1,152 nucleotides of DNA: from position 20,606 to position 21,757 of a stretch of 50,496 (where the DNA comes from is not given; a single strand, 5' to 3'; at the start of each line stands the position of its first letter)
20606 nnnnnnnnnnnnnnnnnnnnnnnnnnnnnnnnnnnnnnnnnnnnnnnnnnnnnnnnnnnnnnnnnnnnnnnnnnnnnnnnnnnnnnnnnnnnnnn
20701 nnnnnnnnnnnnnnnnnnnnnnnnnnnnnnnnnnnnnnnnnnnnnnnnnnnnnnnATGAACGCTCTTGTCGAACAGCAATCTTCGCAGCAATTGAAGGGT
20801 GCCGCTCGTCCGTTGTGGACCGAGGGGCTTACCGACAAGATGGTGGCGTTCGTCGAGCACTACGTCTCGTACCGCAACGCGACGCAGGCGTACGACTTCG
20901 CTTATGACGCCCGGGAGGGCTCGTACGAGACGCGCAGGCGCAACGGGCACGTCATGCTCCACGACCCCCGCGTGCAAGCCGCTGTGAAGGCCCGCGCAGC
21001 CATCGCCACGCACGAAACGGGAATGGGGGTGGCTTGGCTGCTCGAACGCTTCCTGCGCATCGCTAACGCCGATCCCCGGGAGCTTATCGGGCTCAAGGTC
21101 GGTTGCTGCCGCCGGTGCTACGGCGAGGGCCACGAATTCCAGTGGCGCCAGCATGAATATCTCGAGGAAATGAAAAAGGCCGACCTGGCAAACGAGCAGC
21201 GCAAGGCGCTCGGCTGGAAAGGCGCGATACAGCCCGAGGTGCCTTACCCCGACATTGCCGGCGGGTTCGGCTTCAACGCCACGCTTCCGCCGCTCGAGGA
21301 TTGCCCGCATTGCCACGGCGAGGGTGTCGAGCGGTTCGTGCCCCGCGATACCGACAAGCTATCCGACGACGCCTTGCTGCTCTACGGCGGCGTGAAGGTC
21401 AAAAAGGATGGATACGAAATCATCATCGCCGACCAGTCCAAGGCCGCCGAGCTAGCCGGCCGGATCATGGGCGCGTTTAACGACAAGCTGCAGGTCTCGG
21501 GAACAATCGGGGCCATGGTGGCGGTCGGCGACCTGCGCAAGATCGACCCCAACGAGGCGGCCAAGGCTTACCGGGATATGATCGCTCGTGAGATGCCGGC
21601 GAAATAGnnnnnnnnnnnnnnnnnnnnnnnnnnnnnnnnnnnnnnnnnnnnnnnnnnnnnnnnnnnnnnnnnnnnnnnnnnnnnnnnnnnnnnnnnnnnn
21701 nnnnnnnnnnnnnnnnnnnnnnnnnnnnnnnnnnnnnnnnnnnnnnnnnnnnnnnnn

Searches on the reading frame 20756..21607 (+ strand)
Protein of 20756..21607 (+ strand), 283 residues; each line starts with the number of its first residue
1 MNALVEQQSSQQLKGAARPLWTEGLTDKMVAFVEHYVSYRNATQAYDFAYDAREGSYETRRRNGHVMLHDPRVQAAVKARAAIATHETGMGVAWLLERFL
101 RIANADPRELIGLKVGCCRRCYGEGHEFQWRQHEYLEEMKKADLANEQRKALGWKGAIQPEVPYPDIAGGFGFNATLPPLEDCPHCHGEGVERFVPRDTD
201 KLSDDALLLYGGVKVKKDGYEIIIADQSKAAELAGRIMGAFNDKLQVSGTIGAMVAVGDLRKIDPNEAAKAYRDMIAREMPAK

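Call 9: search_dna_similar(query=window:20756-21607:+, collection=phages, mode=protein, max_rows=20)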
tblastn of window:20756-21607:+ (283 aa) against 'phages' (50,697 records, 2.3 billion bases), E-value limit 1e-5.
Records with a match: 67; places in all: 67; records where one place covers at least 80% of the query: 33.
Best place of each record, by identity: <60% 67.
By first word of the organism name: Burkholderia 15; Klebsiella 13; Escherichia 11; Pseudomonas 10; Erwinia 5; Yersinia 5; Serratia 2; Acinetobacter 2; Phage 1; Salmonella 1; and 2 more.
By host as written in the record: Escherichia coli 10; - 9; Yersinia enterocolitica 5; Burkholderia cenocepacia 4; Pseudomonas aeruginosa 3; Klebsiella pneumoniae NI9 3; Serratia marcescens 2; Burkholderia cepacia LMG 18821 2; and 25 more.
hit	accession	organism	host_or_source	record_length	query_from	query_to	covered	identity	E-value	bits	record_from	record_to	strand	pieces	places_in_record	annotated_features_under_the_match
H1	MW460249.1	Pseudomonas phage Itty13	Pseudomonas aeruginosa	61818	15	257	86%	35.8%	2e-30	125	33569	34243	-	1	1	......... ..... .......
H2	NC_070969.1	Pseudomonas phage Itty13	Pseudomonas aeruginosa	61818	15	257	86%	35.8%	2e-30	125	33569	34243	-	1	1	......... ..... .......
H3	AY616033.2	Burkholderia phage BcepB1A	-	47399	22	273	89%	33.1%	4e-31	127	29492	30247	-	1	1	BcepB1A gene45: gp45 TerS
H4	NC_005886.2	Burkholderia phage BcepB1A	-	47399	22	273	89%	33.1%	4e-31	127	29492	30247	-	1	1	BcepB1A gene45: gp45 TerS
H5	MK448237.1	Klebsiella phage ST974-OXA48phi18.2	Klebsiella pneumoniae ST974-OXA48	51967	8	267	92%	30.6%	7e-23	103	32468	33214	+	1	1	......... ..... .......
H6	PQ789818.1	Burkholderia phage vB_E332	Burkholderia sp.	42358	25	266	86%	32.8%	2e-22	102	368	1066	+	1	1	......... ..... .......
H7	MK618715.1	Serratia phage Parlo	Serratia marcescens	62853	16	249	83%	33.9%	3e-22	102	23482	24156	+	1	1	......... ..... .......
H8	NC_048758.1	Serratia phage Parlo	Serratia marcescens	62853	16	249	83%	33.9%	3e-22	102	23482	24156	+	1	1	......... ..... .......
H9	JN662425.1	Burkholderia phage DC1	Burkholderia cepacia LMG 18821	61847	6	249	86%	31.7%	6e-22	100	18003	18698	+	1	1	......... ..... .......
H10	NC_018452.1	Burkholderia phage DC1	Burkholderia cepacia LMG 18821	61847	6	249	86%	31.7%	6e-22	100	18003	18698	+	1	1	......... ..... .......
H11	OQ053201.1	Burkholderia phage CSP3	Burkholderia contaminans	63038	19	249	82%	33.5%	4e-24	107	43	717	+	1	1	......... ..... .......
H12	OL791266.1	Phage WC36-2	-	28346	25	256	82%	33.2%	2e-23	105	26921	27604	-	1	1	record has no annotation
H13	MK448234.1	Klebsiella phage ST11-VIM1phi8.2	Klebsiella pneumoniae ST11-VIM1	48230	8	262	90%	30.0%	7e-22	100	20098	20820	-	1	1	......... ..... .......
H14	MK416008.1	Klebsiella phage ST405-OXA48phi1.3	Klebsiella pneumoniae ST405-OXA48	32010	8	262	90%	29.6%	2e-21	100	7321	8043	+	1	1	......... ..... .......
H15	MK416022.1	Klebsiella phage ST846-OXA48phi9.2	Klebsiella pneumoniae ST846-OXA48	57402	8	262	90%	29.6%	1e-20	97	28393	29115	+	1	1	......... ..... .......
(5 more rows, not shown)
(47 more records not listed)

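Call 10: search_protein_families(library=phrogs, proteins=[window:20756-21607:+], max_evalue=0.001)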
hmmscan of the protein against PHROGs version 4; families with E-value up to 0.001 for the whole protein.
window:20756-21607:+ (283 aa): 2 families
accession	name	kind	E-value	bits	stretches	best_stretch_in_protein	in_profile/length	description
phrog_51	-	head and packaging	1.5e-25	91.5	1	23-264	87-236/261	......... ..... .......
phrog_2606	-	head and packaging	7.7e-10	39.6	1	17-106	81-167/310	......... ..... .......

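Call 11: search_protein_families(library=pfam, proteins=[window:20756-21607:+], max_evalue=0.01)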
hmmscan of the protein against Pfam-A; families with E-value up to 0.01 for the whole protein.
window:20756-21607:+ (283 aa): 1 family
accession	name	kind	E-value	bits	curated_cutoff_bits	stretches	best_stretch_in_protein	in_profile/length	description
PF03592.21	Terminase_2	-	7.2e-17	62.8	26.1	1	25-248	1-138/141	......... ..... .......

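Call 15: find_related_loci(query=window:20756-21607:+, collection=viral_contigs, flank=6000)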
Query window:20756-21607:+ (283 aa) in viral_contigs; peptide patterns used: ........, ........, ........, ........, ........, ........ (x = any residue, [..] = any of these).
8 stretches matched a pattern; 2 encode a relative of the query (tblastn E <= 1e-3); 2 distinct loci.
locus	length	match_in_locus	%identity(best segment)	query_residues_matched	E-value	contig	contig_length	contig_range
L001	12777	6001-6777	63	19-282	3e-111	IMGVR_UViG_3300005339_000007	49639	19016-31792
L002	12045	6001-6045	87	179-193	4e-5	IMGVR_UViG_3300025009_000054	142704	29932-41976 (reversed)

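Call 16: find_related_loci(query=window:20756-21607:+, collection=genome_contigs, flank=6000)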
Query window:20756-21607:+ (283 aa) in genome_contigs; peptide patterns used: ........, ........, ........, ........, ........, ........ (x = any residue, [..] = any of these).
77 stretches matched a pattern, but none encodes a relative of the query by tblastn (E <= 1e-3).
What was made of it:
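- Tried and rejected: A scan with TerS found nothing (call 16).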

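Call 21: find_related_loci(query=A1, collection=metagenome_contigs, flank=3000)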
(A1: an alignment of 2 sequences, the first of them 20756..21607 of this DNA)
Query A1 (283 aa) in metagenome_contigs; peptide patterns used: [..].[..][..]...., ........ (x = any residue, [..] = any of these).
313 stretches matched a pattern; 7 encode a relative of the query (tblastn E <= 1e-3); 7 distinct loci.
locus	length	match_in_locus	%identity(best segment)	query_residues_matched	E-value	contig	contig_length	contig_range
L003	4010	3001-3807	84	15-283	1e-159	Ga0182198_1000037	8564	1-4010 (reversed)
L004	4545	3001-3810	83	15-283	2e-159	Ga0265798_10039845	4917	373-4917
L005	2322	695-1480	79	15-282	9e-145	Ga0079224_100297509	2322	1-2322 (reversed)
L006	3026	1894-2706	63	3-283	3e-117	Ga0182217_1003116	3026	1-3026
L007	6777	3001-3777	63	19-282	4e-111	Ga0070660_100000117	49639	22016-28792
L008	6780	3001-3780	62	14-282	9e-108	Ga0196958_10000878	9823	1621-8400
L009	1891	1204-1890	63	23-260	5e-105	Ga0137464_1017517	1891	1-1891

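Call 22: find_related_loci(query=A1, collection=viral_contigs, flank=3000)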
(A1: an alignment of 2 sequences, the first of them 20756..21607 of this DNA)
Query A1 (283 aa) in viral_contigs; peptide patterns used: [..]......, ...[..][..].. (x = any residue, [..] = any of these).
94 stretches matched a pattern; 14 encode a relative of the query (tblastn E <= 1e-3); 14 distinct loci.
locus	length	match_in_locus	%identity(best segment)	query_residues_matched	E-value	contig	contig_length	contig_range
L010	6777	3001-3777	63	19-282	1e-110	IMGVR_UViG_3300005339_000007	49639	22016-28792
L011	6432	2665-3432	61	25-283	2e-95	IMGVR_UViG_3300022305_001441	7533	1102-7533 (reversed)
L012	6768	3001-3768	61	25-283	2e-94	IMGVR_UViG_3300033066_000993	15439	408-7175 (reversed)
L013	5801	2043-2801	60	25-280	4e-93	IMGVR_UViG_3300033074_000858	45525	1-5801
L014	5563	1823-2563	47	25-277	3e-71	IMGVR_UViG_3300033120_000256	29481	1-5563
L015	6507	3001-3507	52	92-276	1e-54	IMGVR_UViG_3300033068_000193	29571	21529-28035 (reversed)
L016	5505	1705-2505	40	13-276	2e-54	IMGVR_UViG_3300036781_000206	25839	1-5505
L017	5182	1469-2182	41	25-276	2e-54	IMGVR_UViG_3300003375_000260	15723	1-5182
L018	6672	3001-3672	41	43-277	2e-50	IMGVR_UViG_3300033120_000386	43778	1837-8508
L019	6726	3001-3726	39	25-276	8e-49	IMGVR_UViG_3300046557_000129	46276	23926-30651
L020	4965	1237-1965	38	25-282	4e-47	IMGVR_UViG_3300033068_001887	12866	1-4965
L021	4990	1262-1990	39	25-282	6e-47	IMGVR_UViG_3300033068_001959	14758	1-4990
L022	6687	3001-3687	38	23-260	3e-46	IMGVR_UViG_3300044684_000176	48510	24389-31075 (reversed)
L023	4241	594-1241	33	26-252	1e-33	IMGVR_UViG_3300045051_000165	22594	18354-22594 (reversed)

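Call 25: find_homologous_proteins(query=window:20756-21607:+, max_evalue=1e-10)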
Query window:20756-21607:+ (283 aa): 301 proteins with E <= 1e-10 among 2092 candidates; the best 120 are listed.
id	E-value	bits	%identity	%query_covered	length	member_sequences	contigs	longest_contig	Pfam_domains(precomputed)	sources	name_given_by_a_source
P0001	1.1e-190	650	100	100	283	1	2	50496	PF03592.22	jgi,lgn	jgi:phage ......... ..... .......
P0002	2.9e-154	530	84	99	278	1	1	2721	PF03592.22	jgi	jgi:phage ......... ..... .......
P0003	6.5e-152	523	83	95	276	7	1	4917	PF03592.22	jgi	-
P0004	1.7e-151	521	84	94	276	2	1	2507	PF03592.22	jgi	jgi:phage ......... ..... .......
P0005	1.2e-143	496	78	100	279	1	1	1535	PF03592.22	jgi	jgi:phage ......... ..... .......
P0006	6.5e-143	493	80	94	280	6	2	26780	PF03592.22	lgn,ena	-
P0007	4.0e-141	487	77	98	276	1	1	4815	PF03592.22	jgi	jgi:phage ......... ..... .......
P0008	5.0e-141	487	80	93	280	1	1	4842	PF03592.22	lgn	-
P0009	1.0e-140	486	80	93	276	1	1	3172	PF03592.22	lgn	-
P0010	1.1e-140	486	81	93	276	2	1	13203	PF03592.22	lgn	-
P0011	1.8e-140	485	79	96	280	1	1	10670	PF03592.22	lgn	-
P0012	2.1e-140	485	80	93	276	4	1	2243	PF03592.22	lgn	-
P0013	2.7e-137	475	79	95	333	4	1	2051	PF03592.22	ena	-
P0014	4.3e-137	474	80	93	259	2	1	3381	PF03592.22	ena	-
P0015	6.1e-136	470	79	93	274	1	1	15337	PF03592.22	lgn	-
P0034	7.6e-104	365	65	89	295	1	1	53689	PF03592.22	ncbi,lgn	-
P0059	8.1e-99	349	61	92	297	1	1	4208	PF03592.22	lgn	-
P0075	3.2e-96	340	57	96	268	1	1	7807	PF03592.22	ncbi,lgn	-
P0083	1.7e-95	338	59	97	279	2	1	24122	PF03592.22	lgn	-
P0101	1.2e-92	328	60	91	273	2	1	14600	PF03592.22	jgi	jgi:phage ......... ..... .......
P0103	1.7e-92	328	57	89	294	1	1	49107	PF03592.22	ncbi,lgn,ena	-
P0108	4.4e-92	326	58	91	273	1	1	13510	PF03592.22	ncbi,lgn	-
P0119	3.9e-90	320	60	89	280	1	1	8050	PF03592.22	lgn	-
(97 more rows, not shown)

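Call 26: find_encoding_contigs(protein=P0034, flank=3000, max_places=4)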
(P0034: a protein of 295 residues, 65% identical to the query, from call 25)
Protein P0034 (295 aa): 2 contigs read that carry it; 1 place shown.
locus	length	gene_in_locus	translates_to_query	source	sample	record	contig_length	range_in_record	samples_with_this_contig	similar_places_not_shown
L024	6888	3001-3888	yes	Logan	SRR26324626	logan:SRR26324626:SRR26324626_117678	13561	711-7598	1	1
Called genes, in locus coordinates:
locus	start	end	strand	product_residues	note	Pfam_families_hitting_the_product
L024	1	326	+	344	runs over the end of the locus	?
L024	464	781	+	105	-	-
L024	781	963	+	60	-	-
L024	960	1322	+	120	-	-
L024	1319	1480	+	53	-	-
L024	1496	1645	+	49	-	-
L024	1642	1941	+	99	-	-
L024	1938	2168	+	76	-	-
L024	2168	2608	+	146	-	-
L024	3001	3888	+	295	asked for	PF03592:Terminase_2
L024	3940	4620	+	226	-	-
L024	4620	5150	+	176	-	-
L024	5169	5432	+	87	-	-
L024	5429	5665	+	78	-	-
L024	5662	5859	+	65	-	-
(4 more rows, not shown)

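Call 27: find_encoding_contigs(protein=P0103, flank=3000, max_places=4)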
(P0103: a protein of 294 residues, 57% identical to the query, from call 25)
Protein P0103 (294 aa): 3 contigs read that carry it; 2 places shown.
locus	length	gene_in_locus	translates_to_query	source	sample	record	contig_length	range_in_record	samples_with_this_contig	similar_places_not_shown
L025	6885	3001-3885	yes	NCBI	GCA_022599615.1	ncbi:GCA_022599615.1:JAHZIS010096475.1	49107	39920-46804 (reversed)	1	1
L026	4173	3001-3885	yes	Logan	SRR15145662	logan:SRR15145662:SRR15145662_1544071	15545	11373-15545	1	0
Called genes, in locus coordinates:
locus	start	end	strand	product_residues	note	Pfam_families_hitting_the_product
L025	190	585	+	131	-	-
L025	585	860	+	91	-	-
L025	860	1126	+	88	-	-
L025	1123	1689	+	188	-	PF07799:DUF1643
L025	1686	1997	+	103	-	-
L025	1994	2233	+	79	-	-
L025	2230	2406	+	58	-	-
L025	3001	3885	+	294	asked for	PF03592:Terminase_2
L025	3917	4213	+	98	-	-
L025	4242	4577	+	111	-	-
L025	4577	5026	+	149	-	-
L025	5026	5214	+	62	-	-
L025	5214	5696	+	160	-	PF05869:Dam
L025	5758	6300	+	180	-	-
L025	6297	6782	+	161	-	-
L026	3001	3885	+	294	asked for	PF03592:Terminase_2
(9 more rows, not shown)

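Call 33: get_annotated_region(hit=H1, flank=1500)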
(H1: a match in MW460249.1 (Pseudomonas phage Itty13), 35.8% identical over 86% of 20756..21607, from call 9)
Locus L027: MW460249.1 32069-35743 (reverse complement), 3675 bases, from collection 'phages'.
description: Pseudomonas phage Itty13, complete genome.
organism: Pseudomonas phage Itty13 (NCBI taxid 2805750)
taxonomy: Viruses; Duplodnaviria; Heunggongvirae; Uroviricota; Caudoviricetes; Ittyvirus; Ittyvirus itty13
host: Pseudomonas aeruginosa; source: sewage sample; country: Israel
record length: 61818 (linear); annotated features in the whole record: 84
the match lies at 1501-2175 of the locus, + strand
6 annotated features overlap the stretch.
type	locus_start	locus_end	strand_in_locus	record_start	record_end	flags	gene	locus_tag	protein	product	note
CDS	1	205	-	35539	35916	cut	-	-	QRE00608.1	hypothetical protein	-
CDS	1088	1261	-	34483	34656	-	-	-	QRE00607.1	hypothetical protein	-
CDS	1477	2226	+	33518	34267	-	-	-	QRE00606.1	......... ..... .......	-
CDS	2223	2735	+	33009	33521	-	-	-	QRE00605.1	hypothetical protein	-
CDS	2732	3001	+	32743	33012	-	-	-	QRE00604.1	hypothetical protein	-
CDS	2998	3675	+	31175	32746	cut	-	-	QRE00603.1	putative TerL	putative phage TerL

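Call 34: get_annotated_region(hit=H3, flank=1500)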
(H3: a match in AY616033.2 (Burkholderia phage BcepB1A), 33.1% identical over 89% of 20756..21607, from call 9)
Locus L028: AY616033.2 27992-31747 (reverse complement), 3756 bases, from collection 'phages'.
description: Burkholderia cenocepacia phage BcepB1A, complete genome.
organism: Burkholderia phage BcepB1A (NCBI taxid 279530)
taxonomy: Viruses; Duplodnaviria; Heunggongvirae; Uroviricota; Caudoviricetes
host: -; source: -; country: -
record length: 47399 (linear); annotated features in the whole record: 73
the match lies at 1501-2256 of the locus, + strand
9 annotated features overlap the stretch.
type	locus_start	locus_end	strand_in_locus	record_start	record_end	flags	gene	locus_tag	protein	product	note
CDS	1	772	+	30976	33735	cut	BcepB1A gene49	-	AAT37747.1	gp49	primase/helicase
CDS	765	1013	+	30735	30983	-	BcepB1A gene48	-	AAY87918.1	gp48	hypothetical novel protein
CDS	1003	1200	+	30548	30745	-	BcepB1A gene47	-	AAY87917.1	gp47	hypothetical novel protein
CDS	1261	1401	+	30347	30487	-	BcepB1A gene46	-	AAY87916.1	gp46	hypothetical novel protein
CDS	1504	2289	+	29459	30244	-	BcepB1A gene45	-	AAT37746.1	gp45 TerS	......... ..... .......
CDS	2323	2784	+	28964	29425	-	BcepB1A gene44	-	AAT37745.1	gp44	hypothetical novel protein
CDS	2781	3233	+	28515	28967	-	BcepB1A gene43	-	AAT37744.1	gp43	hypothetical novel protein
CDS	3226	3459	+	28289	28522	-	BcepB1A gene42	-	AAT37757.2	gp42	transcription regulator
CDS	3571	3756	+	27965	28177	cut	BcepB1A gene41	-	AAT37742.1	gp41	hypothetical novel protein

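Call 35: get_annotated_region(hit=H9, flank=1500)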
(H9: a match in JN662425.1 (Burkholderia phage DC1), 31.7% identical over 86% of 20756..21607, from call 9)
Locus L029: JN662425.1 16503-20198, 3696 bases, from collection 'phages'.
description: Burkholderia phage DC1, complete genome.
organism: Burkholderia phage DC1 (NCBI taxid 2881398)
taxonomy: Viruses; Duplodnaviria; Heunggongvirae; Uroviricota; Caudoviricetes; Lessievirus; Lessievirus DC1
host: Burkholderia cepacia LMG 18821; source: -; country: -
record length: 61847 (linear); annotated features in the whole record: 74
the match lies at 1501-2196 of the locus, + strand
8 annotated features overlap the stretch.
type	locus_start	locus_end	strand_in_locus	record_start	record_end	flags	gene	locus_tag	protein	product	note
CDS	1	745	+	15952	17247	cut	-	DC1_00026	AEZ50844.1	hypothetical protein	gp26; similar to BcepIL02 gp26 (YP_002922698.1) and Bcep22 Bcep22gp31 (NP_944260.2)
CDS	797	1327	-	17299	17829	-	-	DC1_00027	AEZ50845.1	hypothetical protein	gp27; similar to BcepIL02 gp27 (YP_002922699.1) and Bcep22 Bcep22gp35 (NP_944264.1)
CDS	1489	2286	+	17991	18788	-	-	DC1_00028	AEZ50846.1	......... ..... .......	gp28; similar to BcepIL02 gp28 (YP_002922700.1) and Bcep22 Bcep22gp36 (NP_944265.2)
CDS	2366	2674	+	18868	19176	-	-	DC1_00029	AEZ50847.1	hypothetical protein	gp29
CDS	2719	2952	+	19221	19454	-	-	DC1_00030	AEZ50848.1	hypothetical protein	gp30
CDS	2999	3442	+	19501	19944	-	-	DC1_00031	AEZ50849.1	hypothetical protein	gp31; similar to BcepIL02 gp32 (YP_002922704.1) and Bcep22 Bcep22gp37 (NP_944266.1)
CDS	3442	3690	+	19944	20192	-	-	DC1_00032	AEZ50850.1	hypothetical protein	gp32; similar to Bcep22 Bcep22gp39 (NP_944268.1)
CDS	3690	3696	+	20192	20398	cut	-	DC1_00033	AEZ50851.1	hypothetical protein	gp33; similar to BcepIL02 gp34 (YP_002922706.1) and Bcep22 Bcep22gp40 (NP_944269.1)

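Call 41: search_solved_structures(query=window:20756-21607:+, max_evalue=1, show_alignments=2)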
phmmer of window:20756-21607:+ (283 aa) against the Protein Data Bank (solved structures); distinct sequences matched with E-value up to 1: 1.
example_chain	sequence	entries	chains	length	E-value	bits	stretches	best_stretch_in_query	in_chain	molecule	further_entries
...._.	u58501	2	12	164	0.35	13.4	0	25-116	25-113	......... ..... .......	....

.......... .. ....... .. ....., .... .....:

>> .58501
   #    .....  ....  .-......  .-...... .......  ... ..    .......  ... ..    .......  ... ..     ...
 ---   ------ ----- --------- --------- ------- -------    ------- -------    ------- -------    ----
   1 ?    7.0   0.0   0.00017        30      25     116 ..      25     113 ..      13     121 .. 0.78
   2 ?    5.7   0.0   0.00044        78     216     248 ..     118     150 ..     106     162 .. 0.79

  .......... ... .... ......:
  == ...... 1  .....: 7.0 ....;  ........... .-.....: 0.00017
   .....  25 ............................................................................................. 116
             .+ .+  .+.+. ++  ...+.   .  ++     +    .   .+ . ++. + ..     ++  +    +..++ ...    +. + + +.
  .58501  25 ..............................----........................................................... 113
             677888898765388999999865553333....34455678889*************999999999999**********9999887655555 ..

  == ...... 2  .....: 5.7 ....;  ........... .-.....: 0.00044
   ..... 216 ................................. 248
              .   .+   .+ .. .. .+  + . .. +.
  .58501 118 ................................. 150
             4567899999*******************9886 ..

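Call 70: find_encoding_contigs(protein=P0075, flank=1200, max_places=1)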
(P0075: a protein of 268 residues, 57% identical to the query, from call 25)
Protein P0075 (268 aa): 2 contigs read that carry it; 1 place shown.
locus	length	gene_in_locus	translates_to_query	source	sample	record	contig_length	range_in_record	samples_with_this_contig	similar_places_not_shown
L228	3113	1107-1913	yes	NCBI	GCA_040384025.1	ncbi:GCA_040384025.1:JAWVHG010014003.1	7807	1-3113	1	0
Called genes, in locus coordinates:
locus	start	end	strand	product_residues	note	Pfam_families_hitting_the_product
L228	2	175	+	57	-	?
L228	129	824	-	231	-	-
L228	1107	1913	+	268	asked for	PF03592:Terminase_2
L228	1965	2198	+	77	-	-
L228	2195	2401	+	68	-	-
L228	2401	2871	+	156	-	-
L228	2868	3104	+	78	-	-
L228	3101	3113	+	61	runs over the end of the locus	-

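Call 71: find_encoding_contigs(protein=P0108, flank=1200, max_places=1)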
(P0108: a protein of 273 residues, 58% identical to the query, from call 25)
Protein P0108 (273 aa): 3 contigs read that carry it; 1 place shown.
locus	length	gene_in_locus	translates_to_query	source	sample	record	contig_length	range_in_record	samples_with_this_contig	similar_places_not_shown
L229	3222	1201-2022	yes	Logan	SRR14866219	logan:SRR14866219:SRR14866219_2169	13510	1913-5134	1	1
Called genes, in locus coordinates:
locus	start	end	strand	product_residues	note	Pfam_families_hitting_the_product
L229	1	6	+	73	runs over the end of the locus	-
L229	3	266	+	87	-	PF13223:DUF4031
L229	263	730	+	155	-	-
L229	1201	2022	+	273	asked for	PF03592:Terminase_2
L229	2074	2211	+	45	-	-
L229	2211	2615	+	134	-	-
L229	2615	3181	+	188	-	-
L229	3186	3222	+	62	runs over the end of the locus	-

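Call 72: find_encoding_contigs(protein=P0083, flank=1200, max_places=1)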
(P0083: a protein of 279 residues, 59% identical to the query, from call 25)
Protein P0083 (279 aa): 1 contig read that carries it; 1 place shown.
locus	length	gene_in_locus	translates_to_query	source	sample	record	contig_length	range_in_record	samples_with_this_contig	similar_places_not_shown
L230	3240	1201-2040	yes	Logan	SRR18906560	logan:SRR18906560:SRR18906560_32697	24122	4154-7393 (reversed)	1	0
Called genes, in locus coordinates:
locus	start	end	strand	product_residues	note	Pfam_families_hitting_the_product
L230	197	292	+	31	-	-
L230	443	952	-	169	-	-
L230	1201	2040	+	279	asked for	PF03592:Terminase_2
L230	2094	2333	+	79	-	-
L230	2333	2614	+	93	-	-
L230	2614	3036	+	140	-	-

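Call 73: find_encoding_contigs(protein=P0119, flank=1200, max_places=1)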
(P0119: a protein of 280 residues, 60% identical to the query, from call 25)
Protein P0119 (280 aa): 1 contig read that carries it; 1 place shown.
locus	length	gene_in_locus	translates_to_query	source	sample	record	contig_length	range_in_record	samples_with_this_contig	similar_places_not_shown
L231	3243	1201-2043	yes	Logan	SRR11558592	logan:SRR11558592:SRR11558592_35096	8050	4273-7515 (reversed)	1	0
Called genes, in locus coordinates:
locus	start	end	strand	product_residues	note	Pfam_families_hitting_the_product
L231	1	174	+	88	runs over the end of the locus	-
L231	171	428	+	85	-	PF13223:DUF4031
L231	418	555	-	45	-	-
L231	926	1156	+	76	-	-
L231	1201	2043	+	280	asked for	PF03592:Terminase_2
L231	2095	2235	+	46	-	-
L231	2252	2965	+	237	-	-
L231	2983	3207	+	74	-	-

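Call 74: find_encoding_contigs(protein=P0101, flank=1200, max_places=1)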
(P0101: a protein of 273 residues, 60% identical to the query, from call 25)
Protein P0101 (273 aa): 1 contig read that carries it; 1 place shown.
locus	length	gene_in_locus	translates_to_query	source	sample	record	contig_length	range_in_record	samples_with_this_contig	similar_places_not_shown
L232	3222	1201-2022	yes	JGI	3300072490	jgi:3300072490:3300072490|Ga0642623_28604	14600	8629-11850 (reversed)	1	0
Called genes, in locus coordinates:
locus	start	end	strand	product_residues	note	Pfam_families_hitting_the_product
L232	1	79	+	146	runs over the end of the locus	-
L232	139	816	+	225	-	-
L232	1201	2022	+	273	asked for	PF03592:Terminase_2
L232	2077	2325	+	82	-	-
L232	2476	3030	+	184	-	-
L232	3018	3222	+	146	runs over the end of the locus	-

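Call 75: find_encoding_contigs(protein=P0059, flank=1200, max_places=1)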
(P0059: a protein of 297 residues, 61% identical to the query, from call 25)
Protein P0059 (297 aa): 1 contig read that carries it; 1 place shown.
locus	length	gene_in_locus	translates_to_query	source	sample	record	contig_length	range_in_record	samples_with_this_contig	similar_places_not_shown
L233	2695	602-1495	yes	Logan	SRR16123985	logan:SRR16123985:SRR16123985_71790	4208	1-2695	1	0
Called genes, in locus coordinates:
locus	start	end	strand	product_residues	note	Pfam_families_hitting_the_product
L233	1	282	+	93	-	?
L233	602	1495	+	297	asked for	PF03592:Terminase_2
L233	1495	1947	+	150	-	-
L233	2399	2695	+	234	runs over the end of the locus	-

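Call 79: find_encoding_contigs(protein=P0001, flank=1500, max_places=6)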
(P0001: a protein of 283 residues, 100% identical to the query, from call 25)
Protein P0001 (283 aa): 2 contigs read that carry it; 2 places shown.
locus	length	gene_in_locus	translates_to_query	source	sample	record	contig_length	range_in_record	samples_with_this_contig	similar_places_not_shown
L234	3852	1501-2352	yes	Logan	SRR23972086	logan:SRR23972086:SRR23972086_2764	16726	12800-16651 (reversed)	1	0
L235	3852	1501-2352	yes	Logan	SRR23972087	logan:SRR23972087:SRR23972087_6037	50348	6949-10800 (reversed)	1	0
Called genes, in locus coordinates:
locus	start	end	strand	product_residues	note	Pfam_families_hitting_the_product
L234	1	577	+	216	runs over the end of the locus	?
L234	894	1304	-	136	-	-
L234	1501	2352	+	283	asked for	PF03592:Terminase_2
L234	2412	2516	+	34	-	-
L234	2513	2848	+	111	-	-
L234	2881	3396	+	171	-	-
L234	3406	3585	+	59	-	-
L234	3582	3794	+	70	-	-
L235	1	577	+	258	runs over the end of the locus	-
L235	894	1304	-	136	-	-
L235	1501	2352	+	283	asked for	PF03592:Terminase_2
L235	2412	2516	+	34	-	-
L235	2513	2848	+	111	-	-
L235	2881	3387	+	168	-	-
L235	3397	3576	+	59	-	-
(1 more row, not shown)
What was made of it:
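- Tried and rejected: Two independent Logan assemblies of the same phage break elsewhere (call 79).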
